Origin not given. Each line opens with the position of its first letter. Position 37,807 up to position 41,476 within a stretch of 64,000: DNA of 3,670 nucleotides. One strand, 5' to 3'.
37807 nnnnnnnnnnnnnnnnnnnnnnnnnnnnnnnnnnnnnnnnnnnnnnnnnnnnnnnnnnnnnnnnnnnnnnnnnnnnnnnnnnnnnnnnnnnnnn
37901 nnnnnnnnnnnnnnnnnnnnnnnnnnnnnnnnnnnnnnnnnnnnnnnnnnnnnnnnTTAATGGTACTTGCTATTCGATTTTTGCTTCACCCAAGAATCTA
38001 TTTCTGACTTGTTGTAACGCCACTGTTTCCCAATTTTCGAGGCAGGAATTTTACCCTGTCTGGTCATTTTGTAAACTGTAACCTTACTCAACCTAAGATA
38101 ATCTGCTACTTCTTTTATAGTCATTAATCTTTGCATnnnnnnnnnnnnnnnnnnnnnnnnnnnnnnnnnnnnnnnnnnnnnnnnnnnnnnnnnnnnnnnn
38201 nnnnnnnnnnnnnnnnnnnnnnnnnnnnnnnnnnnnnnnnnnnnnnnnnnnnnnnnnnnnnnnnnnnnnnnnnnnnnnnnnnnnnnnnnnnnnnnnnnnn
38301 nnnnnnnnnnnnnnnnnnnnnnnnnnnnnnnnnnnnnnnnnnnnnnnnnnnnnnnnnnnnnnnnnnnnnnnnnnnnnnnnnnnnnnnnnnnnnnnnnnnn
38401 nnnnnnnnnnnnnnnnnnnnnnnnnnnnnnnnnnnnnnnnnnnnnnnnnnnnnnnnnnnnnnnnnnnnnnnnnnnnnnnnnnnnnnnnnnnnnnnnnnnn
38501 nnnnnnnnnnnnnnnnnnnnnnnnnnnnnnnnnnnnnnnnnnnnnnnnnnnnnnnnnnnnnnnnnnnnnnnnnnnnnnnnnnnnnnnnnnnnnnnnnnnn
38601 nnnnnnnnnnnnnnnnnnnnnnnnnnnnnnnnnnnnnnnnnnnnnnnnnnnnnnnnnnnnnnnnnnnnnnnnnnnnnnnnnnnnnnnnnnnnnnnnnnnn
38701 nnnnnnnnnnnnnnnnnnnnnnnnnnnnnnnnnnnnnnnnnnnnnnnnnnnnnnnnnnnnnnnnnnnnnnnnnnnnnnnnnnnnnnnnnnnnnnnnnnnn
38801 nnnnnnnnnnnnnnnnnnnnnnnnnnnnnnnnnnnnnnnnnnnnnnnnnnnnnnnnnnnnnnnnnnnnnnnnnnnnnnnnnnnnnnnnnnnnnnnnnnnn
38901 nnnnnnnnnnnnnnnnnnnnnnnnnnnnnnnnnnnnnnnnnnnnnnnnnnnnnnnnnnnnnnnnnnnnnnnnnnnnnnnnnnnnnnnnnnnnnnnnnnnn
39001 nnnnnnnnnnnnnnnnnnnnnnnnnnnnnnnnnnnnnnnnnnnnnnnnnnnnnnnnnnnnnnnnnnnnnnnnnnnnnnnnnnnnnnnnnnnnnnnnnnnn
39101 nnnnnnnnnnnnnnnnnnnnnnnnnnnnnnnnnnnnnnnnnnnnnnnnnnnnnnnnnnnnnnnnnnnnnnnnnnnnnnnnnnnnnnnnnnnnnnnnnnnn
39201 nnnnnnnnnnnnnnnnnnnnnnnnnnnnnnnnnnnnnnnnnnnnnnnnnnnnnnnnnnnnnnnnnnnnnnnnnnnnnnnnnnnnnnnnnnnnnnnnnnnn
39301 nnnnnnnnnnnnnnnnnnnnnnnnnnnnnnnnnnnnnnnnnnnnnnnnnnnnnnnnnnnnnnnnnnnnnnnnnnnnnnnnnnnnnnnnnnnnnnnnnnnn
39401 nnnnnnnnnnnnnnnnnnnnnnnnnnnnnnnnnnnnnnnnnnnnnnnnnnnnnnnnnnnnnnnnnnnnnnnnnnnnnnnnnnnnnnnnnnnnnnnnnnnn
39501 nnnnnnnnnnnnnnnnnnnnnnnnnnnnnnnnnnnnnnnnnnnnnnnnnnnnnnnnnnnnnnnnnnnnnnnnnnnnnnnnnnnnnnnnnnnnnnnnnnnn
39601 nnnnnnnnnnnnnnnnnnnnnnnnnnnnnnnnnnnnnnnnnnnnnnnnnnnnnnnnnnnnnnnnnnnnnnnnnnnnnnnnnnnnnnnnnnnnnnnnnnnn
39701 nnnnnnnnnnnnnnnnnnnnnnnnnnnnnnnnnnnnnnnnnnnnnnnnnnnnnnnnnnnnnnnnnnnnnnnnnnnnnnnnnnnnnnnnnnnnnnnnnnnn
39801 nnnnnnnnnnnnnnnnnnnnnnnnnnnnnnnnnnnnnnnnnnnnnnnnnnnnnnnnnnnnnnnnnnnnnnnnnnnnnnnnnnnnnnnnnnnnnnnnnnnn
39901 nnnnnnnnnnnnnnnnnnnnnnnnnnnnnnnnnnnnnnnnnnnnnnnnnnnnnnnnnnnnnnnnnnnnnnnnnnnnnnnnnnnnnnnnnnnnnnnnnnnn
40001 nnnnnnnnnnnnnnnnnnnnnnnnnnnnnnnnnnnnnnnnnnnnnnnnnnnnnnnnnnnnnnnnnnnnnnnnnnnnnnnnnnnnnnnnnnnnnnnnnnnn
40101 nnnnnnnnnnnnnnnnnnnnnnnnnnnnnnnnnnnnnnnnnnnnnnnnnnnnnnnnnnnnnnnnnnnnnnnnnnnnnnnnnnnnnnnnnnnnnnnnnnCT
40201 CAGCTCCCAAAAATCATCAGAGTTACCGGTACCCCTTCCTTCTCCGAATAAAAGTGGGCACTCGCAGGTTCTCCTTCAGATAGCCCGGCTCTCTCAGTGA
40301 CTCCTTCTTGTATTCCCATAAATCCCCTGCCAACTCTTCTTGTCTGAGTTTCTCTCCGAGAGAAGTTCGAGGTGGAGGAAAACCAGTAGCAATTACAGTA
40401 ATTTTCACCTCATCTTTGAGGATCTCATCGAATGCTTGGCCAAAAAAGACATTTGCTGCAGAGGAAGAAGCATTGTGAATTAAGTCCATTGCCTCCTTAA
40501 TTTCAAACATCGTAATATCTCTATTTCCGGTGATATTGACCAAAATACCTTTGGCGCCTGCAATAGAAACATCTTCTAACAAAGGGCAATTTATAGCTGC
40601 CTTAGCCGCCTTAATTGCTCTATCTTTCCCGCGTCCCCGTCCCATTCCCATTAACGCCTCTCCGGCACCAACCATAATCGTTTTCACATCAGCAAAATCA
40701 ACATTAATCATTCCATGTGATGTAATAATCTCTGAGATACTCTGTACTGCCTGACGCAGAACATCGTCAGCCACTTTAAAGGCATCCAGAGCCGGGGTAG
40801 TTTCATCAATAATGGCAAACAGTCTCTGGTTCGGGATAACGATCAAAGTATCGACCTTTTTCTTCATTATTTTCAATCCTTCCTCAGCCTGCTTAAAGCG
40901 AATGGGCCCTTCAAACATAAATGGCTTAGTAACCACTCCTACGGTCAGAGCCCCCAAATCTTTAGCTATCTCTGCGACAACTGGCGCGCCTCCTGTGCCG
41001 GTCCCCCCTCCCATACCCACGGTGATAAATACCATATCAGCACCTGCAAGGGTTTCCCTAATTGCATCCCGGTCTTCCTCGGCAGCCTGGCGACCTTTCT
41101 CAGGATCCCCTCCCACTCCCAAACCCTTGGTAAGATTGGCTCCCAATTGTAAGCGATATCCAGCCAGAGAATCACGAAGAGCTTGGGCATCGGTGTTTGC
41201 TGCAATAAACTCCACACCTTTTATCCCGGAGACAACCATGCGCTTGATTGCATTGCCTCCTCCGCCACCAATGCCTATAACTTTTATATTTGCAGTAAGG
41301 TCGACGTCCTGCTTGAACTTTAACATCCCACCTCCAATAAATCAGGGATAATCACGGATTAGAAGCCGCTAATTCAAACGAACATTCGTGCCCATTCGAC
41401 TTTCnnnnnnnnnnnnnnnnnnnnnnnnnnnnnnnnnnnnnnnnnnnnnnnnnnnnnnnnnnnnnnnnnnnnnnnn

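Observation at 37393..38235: Unannotated 59-aa excisionase-family HTH gene with its own promoter, a tandem 10-bp repeat and a 560-bp non-coding tract downstream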

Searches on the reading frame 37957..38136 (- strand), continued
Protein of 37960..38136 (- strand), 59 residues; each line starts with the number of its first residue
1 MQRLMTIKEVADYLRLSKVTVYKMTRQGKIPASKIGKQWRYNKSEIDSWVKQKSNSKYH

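Call 35: search_protein_families(library=pfam, proteins=[L090:4827-6146:+], max_evalue=0.01)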
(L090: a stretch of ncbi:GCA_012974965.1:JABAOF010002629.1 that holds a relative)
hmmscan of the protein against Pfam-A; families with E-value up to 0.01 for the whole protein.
L090:4827-6146:+ (439 aa): 4 families
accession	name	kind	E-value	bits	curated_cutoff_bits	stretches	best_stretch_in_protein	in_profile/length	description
PF09136.16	Glucodextran_B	-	2.4e-11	43.8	27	1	360-438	1-81/83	Glucodextranase, domain B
PF01476.26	LysM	-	1.2e-05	25.6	20.9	1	32-79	2-43/43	LysM domain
PF04773.18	FecR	-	1.9e-05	25.5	24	1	122-214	1-96/97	FecR protein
PF17936.7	Big_6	-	0.00033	21.3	27.6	1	378-433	15-77/83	Bacterial Ig domain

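Call 42: find_related_loci(query=window:37960-38136:-, collection=metagenome_contigs, flank=3000)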
Query seq(59 aa) (59 aa) in metagenome_contigs; peptide patterns used: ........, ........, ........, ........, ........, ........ (x = any residue, [..] = any of these).
545 stretches matched a pattern; 91 encode a relative of the query (tblastn E <= 1e-3); the best 80 are kept; 80 distinct loci.
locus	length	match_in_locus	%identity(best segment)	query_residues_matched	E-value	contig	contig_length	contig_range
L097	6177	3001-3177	100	1-59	3e-36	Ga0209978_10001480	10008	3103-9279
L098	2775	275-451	95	1-59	2e-35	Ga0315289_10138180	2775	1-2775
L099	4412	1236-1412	98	1-59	5e-35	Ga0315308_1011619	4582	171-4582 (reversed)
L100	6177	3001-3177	98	1-59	5e-35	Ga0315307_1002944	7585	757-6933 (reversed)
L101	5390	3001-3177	98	1-59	5e-35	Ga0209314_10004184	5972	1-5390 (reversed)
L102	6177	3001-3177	97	1-59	3e-35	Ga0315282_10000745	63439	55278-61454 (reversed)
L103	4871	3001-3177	97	1-59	8e-35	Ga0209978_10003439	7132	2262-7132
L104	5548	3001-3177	93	1-59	8e-35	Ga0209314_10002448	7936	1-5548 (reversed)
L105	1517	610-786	97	1-59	4e-35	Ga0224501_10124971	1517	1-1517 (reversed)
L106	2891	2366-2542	95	1-59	2e-34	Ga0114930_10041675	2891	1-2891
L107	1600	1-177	95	1-59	3e-34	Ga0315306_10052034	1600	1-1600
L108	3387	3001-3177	93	1-59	6e-34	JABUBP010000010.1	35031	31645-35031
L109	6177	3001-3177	95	1-59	6e-34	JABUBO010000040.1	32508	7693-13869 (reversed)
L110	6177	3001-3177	93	1-59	9e-34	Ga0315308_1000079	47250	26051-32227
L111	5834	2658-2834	93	1-59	9e-34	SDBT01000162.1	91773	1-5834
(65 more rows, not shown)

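Call 53: predict_structure(alignment_id=A4)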
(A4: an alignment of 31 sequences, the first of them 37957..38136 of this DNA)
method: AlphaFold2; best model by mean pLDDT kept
length: 59 residues; sequences in the alignment: 31
mean_pLDDT: 88.5   pTM: 0.68
mean pLDDT of the five models: 88.5, 88.1, 87.6, 86.7, 71.3
residues with pLDDT >= 90: 43; 70-90: 11; 50-70: 4; < 50: 1
segments of 3 or more residues with pLDDT < 50: none
pLDDT, mean of each block of 10 residues (from residue 1): 87 95 93 91 92 70
secondary structure, 60 per line:
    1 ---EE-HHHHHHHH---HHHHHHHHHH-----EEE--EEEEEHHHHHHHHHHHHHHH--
elements in order: H7-14 H18-27 E33-35 E38-42 H43-57
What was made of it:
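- On HTH_17 (PF12728) / TIGR01764 excisionase-family DNA-binding domain: The AF2 model has pLDDT 88.5, with helices at 7-14 and 18-27, strands at 33-35 and 38-42, and a helix at 43-57 (call 53).
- On Classical MerR regulators (PF00376/PF13411): The protein ends at residue 59 with no coiled coil (call 53).
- AF2 model pLDDT 88.5 (call 53).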

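Call 55: fold_search(model_id=the predicted structure, library=pdb)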
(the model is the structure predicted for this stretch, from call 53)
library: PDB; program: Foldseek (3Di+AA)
matches with E <= 10: 939; with E <= 0.001: 0
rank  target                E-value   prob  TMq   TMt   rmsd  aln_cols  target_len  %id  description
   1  8dgl_B                1.2e-02  1.00  0.75  0.65   1.2        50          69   34  Crystal Structure of the RdfS Excisionase (released 2022-10-05)
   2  6ama_B                1.5e-02  1.00  0.72  0.77   1.9        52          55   27  Structure of S. coelicolor/S. venezuelae BldC-smeA-ssfA complex to 3.09 Angstrom (released 2018-03-28)
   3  6ama_Y                1.6e-02  1.00  0.72  0.74   1.9        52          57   27  Structure of S. coelicolor/S. venezuelae BldC-smeA-ssfA complex to 3.09 Angstrom (released 2018-03-28)
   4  6ama_P                1.8e-02  1.00  0.73  0.76   1.9        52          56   27  Structure of S. coelicolor/S. venezuelae BldC-smeA-ssfA complex to 3.09 Angstrom (released 2018-03-28)
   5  6ama_A                3.5e-02  1.00  0.72  0.78   1.8        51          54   27  Structure of S. coelicolor/S. venezuelae BldC-smeA-ssfA complex to 3.09 Angstrom (released 2018-03-28)
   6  7lwr_A                3.5e-02  1.00  0.63  0.68   2.8        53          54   17  Structural and Biochemical Insight into Assembly of Molecular Motors Involved in Viral DNA Packaging (released 2022-03-09)
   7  6ama_H                4.2e-02  1.00  0.72  0.77   1.8        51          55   27  Structure of S. coelicolor/S. venezuelae BldC-smeA-ssfA complex to 3.09 Angstrom (released 2018-03-28)
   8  6hn7_B                5.1e-02  1.00  0.79  0.66   1.6        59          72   19  Hijacking the Hijackers: Escherichia coli Pathogenicity Islands Redirect Helper Phage Packaging for Their Own Benefit. (released 2019-07-31)
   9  8dgl_A                6.3e-02  1.00  0.77  0.68   1.0        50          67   32  Crystal Structure of the RdfS Excisionase (released 2022-10-05)
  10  6amk_A                6.7e-02  1.00  0.73  0.81   1.7        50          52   28  Structure of Streptomyces venezuelae BldC-whiI opt complex (released 2018-03-28)
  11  6amk_B                7.1e-02  1.00  0.70  0.79   1.8        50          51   28  Structure of Streptomyces venezuelae BldC-whiI opt complex (released 2018-03-28)
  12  5i44_I                7.6e-02  0.99  0.64  0.59   3.5        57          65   21  Structure of RacA-DNA complex; P21 form (released 2016-05-04)
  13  5i44_K                8.2e-02  0.99  0.67  0.62   3.4        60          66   20  Structure of RacA-DNA complex; P21 form (released 2016-05-04)
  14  4j2n_A                9.3e-02  1.00  0.67  0.72   2.6        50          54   28  Crystal Structure of mycobacteriophage Pukovnik Xis (released 2013-10-23)
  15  3m8f_A                1.1e-01  0.63  0.40  0.30   4.8        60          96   27  Protein structure of type III plasmid segregation TubR mutant (released 2010-07-07)
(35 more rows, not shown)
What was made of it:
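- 37957..38136 (-): Intact 59-aa HTH_17 / TIGR01764 winged-helix gene (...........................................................). The AF2 model has pLDDT 88.5 and superposes on RdfS, BldC and Xis (calls 53, 55).
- On HTH_17 (PF12728) / TIGR01764 excisionase-family DNA-binding domain: Foldseek gives TM 0.72-0.77 to RdfS and BldC (call 55).
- Closest known: BldC of Streptomyces. Same: The fold match is TM 0.72 at 27% identity (call 55).
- Best fold matches are RdfS (TM 0.75, rmsd 1.2), BldC-DNA complexes (TM 0.72) and Pukovnik Xis (call 55).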

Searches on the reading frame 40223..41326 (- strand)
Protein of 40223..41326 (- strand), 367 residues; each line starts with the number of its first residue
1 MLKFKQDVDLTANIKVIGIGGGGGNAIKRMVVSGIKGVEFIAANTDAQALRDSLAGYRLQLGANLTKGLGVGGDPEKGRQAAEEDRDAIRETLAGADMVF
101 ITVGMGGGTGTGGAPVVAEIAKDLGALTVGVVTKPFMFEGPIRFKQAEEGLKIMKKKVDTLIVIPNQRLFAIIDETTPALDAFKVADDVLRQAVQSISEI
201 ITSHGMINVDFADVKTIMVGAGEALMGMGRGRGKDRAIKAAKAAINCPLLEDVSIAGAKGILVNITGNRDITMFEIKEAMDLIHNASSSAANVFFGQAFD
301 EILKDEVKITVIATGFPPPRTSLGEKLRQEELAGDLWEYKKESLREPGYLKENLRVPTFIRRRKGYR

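Call 45: list_cluster_members(proteins=[window:40223-41326:-, window:36712-37392:-, P0018, P0012])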
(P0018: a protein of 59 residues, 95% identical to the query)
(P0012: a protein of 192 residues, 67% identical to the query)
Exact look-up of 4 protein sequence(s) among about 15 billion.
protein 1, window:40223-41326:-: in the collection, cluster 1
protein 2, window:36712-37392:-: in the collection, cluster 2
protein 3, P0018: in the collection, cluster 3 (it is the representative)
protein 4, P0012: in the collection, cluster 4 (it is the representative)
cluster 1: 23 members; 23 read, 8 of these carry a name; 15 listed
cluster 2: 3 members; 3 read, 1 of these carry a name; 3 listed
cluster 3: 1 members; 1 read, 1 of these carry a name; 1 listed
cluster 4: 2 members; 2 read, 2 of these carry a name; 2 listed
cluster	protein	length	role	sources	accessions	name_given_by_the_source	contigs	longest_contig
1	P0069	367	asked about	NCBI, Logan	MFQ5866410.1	MAG: cell division protein FtsZ [bacterium]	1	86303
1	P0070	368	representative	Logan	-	-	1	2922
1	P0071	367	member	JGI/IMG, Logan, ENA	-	cell division protein FtsZ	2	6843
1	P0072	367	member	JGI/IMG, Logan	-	cell division protein FtsZ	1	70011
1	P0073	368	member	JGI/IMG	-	cell division protein FtsZ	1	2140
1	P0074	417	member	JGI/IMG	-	cell division protein FtsZ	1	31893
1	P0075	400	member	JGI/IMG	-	cell division protein FtsZ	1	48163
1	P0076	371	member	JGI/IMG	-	cell division protein FtsZ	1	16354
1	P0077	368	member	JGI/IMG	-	cell division protein FtsZ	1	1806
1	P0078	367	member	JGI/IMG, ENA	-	-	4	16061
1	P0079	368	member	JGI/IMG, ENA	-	-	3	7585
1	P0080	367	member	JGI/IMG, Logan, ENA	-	-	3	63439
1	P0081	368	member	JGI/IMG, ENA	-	-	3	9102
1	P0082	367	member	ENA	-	-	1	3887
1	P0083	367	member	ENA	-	-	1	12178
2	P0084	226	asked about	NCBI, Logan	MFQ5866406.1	MAG: YggS family pyridoxal phosphate-dependent enzyme [bacterium]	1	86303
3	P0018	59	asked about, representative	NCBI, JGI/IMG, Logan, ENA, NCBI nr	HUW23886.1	MAG TPA: helix-turn-helix domain-containing protein [bacterium] | helix-turn-helix domain-containing protein [bacterium]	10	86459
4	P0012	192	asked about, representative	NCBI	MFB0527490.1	MAG: PilZ domain-containing protein [bacterium]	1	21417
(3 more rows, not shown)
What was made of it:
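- Checked: NCBI accession numbering leaves exactly three slots (pilT, pgeF, HTH) between FtsZ MFQ5866410.1 and YggS MFQ5866406.1 (call 45; inference).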
